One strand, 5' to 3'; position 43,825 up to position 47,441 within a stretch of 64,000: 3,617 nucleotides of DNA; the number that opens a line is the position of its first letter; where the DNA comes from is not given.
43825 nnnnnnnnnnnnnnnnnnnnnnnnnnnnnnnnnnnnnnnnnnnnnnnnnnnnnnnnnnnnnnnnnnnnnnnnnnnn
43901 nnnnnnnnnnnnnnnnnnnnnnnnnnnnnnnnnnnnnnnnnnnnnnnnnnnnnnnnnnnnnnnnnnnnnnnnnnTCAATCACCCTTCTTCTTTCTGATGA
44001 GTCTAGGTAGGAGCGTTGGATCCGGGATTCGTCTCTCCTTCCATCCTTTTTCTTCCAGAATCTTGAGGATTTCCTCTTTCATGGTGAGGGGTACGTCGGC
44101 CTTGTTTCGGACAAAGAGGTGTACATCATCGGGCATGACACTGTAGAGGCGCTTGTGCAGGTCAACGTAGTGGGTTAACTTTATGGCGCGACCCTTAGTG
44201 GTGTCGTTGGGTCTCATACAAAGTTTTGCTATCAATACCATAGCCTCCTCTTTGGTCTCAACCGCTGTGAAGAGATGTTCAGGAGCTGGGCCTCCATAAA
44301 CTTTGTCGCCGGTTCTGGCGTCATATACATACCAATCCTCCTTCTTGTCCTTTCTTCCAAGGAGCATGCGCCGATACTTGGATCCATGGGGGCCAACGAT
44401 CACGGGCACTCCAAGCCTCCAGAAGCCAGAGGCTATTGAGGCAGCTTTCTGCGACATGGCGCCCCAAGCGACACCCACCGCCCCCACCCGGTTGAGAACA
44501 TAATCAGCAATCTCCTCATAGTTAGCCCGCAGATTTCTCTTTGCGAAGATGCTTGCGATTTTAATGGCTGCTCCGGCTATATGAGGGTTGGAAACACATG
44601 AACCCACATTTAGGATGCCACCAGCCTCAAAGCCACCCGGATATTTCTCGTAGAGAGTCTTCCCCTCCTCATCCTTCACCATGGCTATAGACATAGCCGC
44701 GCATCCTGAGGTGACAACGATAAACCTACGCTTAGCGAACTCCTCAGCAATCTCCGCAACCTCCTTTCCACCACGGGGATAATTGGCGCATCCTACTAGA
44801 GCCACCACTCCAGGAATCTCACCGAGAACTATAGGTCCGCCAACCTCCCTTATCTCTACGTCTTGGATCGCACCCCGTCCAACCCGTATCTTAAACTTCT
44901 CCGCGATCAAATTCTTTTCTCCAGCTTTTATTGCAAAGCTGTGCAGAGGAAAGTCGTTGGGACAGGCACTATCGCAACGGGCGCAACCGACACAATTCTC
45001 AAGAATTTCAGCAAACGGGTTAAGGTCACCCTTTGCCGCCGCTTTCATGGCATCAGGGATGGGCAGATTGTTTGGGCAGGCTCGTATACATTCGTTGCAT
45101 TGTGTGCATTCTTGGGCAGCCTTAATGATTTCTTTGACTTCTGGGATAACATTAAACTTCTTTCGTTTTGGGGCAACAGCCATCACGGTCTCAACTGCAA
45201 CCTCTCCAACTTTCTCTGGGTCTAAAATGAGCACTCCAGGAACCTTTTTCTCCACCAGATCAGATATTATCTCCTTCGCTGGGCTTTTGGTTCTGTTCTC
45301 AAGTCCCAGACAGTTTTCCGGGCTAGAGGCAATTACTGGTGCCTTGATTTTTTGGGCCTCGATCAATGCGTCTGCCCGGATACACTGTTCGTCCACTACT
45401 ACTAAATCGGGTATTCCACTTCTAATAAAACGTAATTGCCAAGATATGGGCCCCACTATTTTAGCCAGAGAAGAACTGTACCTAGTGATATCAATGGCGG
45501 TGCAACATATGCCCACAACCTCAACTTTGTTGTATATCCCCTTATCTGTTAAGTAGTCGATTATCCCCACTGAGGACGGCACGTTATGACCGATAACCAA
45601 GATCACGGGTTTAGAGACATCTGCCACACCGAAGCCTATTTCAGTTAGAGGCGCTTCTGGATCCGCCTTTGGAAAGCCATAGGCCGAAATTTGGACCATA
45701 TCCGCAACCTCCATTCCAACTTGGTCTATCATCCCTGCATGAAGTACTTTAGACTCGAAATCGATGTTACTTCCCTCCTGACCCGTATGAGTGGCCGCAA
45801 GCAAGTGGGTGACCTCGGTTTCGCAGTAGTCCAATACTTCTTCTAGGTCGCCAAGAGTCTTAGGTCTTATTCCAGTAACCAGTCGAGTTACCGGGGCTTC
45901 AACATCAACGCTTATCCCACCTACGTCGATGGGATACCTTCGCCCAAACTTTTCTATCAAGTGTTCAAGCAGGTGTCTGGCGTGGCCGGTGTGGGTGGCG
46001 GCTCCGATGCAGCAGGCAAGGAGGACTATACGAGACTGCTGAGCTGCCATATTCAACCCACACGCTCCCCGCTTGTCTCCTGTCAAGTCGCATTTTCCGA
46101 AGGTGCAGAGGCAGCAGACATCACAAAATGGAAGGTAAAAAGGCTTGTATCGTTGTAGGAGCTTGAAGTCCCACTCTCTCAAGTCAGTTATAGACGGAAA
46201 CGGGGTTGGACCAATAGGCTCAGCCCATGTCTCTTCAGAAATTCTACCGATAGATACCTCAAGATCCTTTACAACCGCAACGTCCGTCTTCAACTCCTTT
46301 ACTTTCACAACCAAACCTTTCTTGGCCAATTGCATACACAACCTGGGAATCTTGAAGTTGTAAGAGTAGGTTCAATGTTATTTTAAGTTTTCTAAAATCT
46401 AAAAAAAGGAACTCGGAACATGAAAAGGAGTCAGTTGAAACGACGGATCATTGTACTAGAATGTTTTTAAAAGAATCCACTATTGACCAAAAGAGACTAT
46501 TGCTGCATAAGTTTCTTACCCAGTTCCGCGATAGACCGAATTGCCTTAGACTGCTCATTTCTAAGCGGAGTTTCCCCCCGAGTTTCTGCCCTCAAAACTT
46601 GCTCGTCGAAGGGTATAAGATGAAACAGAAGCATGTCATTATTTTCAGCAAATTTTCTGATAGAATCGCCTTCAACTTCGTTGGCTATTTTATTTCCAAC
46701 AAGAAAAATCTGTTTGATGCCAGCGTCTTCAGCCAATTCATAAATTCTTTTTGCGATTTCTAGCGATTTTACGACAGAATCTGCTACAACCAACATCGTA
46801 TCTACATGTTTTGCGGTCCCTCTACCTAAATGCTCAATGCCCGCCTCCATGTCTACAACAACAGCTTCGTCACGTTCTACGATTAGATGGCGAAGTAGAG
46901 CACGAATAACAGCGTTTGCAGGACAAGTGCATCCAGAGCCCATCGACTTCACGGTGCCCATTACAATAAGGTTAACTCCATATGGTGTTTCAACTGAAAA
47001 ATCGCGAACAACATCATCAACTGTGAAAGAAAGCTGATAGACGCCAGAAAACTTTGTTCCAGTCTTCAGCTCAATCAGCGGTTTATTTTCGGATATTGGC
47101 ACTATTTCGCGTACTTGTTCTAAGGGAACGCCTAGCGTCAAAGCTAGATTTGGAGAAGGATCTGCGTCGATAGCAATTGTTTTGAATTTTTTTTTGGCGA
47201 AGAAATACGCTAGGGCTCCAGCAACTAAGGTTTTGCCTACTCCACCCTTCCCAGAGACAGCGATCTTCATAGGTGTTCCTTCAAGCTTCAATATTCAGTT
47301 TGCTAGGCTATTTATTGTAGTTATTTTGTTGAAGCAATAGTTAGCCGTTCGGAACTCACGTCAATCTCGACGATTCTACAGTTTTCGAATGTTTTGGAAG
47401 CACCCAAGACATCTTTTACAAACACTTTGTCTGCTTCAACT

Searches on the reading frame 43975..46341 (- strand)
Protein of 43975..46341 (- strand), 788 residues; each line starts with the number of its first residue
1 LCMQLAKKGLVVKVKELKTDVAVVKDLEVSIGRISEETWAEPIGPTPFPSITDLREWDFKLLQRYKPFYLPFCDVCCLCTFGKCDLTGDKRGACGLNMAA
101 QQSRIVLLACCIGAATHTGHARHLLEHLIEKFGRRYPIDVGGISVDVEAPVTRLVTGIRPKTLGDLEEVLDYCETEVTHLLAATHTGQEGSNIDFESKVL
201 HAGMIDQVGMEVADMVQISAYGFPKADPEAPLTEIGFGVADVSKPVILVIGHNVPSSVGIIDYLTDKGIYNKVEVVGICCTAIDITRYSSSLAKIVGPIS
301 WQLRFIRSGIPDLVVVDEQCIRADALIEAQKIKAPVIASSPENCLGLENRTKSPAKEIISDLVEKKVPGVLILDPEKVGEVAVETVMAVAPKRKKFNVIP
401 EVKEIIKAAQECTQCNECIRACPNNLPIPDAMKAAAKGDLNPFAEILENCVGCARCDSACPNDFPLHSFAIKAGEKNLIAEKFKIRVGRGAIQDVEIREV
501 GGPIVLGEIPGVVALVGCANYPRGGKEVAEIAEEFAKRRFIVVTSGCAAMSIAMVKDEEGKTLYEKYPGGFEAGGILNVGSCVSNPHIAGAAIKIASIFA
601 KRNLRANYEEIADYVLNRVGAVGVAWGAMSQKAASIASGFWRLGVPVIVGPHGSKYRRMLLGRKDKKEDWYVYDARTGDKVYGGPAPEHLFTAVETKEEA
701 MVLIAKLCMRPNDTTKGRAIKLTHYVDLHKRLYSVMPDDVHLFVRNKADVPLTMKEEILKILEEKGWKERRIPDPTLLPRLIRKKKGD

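Call 9: search_protein_families(library=pfam, max_evalue=0.00001, proteins=[window:43975-46341:-])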
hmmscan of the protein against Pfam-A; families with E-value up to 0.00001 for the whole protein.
window:43975-46341:- (788 aa): 4 families
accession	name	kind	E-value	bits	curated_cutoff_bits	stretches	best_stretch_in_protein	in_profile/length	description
PF03063.25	Prismane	-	2.6e-65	221.5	27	2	158-657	124-486/513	Prismane/CO dehydrogenase family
PF13183.11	Fer4_8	-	1e-07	32.8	27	0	403-426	45-68/68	4Fe-4S dicluster domain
PF13187.11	Fer4_9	-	4e-07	30.4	27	1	411-463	1-50/52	4Fe-4S dicluster domain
PF12838.12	Fer4_7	-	2e-06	28.6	27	0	412-462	2-50/52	4Fe-4S dicluster domain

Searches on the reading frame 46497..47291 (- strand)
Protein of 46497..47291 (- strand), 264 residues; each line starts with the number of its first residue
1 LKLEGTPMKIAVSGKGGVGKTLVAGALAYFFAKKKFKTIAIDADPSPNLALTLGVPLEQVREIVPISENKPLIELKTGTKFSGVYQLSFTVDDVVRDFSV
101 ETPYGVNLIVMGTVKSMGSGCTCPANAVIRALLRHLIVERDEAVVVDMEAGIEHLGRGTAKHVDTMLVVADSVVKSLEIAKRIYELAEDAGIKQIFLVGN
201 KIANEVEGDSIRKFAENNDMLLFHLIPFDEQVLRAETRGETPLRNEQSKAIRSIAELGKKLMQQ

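Call 10: search_protein_families(library=pfam, max_evalue=0.00001, proteins=[window:46497-47291:-])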
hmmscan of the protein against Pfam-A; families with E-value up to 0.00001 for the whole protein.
window:46497-47291:- (264 aa): 5 families
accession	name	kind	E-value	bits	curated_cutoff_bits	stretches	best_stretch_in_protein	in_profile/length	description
PF01656.29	CbiA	-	2.2e-16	60.4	25.4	1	10-242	2-124/125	CobQ/CobB/MinD/ParA nucleotide binding domain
PF02374.21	ArsA_ATPase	-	1.6e-09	37.8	24.3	1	10-76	4-68/305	Anion-transporting ATPase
PF00142.24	Fer4_NifH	-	6.5e-09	36.1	25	0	166-257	144-240/271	4Fe-4S iron sulfur cluster binding proteins, NifH/frxC family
PF10609.15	ParA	-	1.3e-08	35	27.1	1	11-56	8-54/246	NUBPL iron-transfer P-loop NTPase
PF13614.12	AAA_31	-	1.8e-08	35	27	1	14-61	9-56/177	AAA domain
